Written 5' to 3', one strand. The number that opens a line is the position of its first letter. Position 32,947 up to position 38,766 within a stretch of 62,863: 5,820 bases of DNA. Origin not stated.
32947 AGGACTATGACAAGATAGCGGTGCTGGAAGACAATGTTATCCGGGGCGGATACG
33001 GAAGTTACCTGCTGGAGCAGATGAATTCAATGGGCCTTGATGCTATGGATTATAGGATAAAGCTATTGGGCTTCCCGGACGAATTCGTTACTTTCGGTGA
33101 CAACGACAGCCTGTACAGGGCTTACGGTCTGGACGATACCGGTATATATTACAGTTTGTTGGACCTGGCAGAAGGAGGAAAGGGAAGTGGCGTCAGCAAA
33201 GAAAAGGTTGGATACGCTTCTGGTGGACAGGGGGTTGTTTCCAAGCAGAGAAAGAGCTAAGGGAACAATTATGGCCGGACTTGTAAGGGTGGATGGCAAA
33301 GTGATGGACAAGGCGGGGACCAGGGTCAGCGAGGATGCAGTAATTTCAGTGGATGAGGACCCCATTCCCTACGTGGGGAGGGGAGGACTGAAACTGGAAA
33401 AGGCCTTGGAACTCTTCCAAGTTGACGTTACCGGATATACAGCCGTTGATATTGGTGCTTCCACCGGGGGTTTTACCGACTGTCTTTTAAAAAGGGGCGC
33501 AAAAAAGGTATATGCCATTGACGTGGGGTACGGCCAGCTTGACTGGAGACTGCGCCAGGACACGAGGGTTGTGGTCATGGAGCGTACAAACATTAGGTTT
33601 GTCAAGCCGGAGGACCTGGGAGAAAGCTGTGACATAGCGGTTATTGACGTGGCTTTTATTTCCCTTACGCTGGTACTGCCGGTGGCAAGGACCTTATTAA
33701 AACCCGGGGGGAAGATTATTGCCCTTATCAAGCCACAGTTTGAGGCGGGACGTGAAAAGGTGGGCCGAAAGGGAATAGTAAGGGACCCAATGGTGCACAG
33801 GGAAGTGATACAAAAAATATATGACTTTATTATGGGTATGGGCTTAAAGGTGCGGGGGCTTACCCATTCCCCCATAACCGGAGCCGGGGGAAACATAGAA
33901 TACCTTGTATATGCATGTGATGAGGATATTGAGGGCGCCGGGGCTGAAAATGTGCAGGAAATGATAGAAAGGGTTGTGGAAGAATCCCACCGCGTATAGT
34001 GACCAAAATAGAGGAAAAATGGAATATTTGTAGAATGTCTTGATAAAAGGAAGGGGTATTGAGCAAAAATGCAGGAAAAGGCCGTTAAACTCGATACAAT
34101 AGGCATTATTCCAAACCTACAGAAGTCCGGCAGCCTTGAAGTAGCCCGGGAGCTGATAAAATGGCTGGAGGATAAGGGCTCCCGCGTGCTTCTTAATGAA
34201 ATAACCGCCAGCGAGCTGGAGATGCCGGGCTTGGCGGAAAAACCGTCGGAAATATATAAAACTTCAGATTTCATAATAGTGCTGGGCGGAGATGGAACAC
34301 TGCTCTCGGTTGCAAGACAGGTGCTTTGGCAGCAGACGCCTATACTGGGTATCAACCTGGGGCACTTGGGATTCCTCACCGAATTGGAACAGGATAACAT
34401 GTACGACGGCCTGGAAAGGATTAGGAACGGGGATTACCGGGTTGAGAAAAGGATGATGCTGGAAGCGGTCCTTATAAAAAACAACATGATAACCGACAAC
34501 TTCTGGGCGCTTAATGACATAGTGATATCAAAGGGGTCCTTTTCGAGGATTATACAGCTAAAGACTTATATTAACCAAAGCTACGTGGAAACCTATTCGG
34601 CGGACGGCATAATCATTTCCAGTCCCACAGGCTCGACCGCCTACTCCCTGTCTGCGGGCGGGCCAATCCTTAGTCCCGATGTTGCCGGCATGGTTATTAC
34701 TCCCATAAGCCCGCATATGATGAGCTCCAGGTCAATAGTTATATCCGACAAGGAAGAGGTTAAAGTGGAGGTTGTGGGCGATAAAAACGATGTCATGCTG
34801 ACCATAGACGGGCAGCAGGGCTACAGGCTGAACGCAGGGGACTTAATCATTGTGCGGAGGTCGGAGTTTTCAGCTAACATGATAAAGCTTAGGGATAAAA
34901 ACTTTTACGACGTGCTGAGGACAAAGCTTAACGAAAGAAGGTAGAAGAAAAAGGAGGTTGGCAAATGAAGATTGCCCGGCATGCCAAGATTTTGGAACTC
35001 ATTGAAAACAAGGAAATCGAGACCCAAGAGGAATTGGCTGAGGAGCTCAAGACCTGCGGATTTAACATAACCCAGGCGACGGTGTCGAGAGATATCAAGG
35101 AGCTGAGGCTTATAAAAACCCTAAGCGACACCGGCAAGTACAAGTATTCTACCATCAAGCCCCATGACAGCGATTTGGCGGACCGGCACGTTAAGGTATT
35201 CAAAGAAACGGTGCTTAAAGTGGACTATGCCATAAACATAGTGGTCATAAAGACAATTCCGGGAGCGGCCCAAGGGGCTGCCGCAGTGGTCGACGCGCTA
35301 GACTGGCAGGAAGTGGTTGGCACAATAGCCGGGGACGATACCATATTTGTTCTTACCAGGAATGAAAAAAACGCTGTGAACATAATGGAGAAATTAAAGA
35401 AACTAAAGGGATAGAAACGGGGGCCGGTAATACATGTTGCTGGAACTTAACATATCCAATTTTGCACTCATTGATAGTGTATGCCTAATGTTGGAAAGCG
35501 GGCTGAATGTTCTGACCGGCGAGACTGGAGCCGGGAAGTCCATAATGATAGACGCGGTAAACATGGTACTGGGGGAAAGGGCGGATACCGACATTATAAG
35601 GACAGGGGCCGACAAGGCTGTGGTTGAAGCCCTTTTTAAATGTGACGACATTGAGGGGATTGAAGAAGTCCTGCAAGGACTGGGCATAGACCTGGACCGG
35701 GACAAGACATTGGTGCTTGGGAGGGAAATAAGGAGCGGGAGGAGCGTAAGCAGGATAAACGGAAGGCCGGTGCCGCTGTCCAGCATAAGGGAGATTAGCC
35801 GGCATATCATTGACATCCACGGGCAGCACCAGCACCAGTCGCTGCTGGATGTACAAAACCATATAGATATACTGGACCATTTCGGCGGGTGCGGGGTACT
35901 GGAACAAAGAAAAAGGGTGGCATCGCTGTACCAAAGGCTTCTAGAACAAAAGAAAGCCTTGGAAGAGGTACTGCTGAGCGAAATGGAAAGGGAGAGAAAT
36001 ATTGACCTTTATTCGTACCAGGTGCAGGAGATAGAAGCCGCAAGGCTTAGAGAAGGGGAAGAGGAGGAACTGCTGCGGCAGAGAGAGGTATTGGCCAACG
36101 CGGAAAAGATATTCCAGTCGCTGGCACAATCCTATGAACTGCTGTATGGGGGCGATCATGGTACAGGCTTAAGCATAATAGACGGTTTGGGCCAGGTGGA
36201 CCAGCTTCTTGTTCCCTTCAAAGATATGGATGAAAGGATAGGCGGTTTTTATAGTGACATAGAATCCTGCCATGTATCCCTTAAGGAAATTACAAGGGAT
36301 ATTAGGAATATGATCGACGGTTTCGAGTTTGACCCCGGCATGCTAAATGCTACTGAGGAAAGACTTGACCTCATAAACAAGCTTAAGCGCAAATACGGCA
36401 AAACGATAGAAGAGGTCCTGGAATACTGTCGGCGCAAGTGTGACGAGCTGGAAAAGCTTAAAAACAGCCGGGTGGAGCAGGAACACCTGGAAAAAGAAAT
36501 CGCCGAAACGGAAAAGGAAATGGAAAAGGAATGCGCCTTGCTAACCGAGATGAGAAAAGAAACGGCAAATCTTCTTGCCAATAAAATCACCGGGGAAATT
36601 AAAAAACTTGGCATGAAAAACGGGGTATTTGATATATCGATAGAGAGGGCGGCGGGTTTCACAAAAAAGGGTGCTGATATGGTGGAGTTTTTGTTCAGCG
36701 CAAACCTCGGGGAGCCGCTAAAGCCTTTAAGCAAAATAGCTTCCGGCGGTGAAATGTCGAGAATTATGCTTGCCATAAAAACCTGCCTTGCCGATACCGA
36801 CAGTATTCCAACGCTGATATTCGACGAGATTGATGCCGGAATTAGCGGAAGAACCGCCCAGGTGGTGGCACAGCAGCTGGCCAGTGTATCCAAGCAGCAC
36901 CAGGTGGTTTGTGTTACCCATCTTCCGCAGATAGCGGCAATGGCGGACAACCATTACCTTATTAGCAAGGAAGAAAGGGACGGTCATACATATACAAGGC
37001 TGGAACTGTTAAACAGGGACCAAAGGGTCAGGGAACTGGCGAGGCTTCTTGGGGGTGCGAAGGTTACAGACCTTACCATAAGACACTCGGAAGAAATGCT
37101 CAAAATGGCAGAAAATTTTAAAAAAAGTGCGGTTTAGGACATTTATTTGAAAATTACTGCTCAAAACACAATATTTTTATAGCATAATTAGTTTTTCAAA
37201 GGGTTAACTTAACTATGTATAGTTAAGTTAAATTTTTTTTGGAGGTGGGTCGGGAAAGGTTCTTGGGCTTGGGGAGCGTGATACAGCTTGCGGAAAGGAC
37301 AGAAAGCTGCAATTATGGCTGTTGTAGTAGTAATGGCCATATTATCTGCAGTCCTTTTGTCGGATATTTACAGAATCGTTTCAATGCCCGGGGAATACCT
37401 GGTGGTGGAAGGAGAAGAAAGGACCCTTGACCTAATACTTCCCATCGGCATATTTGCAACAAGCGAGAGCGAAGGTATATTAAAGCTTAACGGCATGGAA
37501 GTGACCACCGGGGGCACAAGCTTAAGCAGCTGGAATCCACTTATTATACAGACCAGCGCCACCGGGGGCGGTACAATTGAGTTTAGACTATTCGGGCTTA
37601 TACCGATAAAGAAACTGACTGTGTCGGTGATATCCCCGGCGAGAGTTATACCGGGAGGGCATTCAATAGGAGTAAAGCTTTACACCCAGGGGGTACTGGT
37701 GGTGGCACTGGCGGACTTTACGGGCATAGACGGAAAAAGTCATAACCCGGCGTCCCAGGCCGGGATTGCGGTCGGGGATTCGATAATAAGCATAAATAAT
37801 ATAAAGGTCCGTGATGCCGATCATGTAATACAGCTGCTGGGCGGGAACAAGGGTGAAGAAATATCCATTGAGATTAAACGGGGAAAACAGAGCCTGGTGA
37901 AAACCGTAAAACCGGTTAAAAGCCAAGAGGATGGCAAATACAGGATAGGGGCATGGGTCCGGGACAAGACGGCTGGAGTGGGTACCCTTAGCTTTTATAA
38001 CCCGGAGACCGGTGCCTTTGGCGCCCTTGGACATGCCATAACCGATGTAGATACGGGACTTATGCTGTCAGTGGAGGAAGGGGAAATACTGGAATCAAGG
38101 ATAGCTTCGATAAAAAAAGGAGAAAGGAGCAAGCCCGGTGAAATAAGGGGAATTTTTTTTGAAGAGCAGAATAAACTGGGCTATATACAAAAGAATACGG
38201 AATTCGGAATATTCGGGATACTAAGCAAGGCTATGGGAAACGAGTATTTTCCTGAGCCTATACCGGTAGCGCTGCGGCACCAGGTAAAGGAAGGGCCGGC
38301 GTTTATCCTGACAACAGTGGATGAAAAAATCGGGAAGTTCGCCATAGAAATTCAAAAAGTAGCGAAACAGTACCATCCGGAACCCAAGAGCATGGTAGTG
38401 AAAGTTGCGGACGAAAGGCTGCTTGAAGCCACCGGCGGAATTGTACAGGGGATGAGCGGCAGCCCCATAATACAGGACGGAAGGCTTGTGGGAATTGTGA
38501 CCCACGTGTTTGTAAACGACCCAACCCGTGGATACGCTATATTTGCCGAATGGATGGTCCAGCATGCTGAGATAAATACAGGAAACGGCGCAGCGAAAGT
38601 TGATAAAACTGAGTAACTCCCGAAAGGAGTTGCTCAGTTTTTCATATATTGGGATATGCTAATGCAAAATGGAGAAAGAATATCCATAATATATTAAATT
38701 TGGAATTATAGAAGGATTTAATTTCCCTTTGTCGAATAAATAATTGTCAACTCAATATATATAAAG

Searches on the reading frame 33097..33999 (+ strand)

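Call 4: search_protein_families(library=pfam, proteins=[window:33097-33999:+])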
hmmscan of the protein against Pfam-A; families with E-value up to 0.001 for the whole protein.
window:33097-33999:+ (300 aa): 2 families
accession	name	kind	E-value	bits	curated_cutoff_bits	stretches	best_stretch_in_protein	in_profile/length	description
PF01728.25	FtsJ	-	5.2e-46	157.3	24.1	1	92-272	1-178/181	FtsJ-like methyltransferase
PF01479.30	S4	-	5.4e-11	42.5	22.8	1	37-83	2-48/48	S4 domain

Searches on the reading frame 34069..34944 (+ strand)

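Call 4: search_protein_families(library=pfam, proteins=[window:34069-34944:+])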
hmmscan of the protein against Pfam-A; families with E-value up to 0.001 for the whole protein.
window:34069-34944:+ (291 aa): 3 families
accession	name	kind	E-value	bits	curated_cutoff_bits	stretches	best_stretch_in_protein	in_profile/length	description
PF20143.4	NAD_kinase_C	-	2.4e-37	127.9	23.7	1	148-274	1-126/126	ATP-NAD kinase C-terminal domain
PF01513.26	NAD_kinase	-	3.2e-22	79.7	25.5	1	11-123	1-130/130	ATP-NAD kinase N-terminal domain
PF00781.29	DAGK_cat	-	0.00027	21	23.6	1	27-95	20-86/125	Diacylglycerol kinase catalytic domain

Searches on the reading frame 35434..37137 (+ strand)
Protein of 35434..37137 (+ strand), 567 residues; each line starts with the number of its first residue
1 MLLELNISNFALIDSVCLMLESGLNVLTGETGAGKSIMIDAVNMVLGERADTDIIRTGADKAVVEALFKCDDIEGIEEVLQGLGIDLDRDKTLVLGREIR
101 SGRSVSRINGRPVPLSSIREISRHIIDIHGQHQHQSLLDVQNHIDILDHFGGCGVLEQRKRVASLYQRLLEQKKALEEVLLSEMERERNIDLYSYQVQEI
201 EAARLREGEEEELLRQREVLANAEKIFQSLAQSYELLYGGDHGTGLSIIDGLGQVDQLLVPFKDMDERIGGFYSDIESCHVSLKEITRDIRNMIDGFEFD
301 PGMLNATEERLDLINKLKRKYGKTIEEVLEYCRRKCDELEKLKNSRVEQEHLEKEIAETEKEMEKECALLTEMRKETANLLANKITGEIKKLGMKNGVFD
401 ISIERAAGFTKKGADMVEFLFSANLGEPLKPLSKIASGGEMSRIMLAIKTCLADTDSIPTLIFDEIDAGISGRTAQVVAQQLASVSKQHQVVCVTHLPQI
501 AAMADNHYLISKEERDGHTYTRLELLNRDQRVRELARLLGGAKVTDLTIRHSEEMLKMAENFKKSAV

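Call 4: search_protein_families(library=pfam, proteins=[window:35434-37137:+])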
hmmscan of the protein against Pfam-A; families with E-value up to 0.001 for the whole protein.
window:35434-37137:+ (567 aa): 4 families
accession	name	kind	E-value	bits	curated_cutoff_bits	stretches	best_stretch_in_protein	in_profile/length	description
PF02463.25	SMC_N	-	2.9e-19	69.8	40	1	2-514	2-215/220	RecF/RecN/SMC N terminal domain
PF13476.12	AAA_23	-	1.8e-11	45.5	27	1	5-211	2-177/201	AAA domain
PF13555.12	AAA_29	-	2e-05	24.7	27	1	4-46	3-46/61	P-loop containing region of AAA domain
PF13175.12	AAA_15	-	0.00011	22.5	32.1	0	2-501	3-374/374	AAA ATPase domain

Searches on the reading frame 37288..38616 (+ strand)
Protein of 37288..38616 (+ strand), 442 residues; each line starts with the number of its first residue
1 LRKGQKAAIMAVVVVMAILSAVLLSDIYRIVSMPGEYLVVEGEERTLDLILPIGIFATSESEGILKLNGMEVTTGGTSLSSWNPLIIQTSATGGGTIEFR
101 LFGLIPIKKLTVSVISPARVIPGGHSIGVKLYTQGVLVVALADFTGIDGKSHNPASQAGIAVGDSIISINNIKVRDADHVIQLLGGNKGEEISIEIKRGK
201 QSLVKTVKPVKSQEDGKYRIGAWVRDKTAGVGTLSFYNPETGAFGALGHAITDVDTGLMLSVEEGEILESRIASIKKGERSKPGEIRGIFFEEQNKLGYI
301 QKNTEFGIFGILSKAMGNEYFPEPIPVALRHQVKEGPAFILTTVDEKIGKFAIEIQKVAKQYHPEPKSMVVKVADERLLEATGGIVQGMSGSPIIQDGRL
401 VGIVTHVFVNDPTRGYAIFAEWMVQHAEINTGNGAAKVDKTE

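Call 40: search_protein_families(library=pfam, proteins=[window:37288-38616:+], max_evalue=0.00001)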
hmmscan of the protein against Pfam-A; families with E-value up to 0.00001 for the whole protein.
window:37288-38616:+ (442 aa): 3 families
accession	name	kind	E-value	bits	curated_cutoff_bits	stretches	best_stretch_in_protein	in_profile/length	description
PF05580.18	Peptidase_S55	-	9e-88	294.2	25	1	217-424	2-210/210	SpoIVB peptidase S55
PF17820.7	PDZ_6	-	2.2e-10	40.6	27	1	154-198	10-54/54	PDZ domain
PF13180.12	PDZ_2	-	5.4e-08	33.5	27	1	150-203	20-74/80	PDZ domain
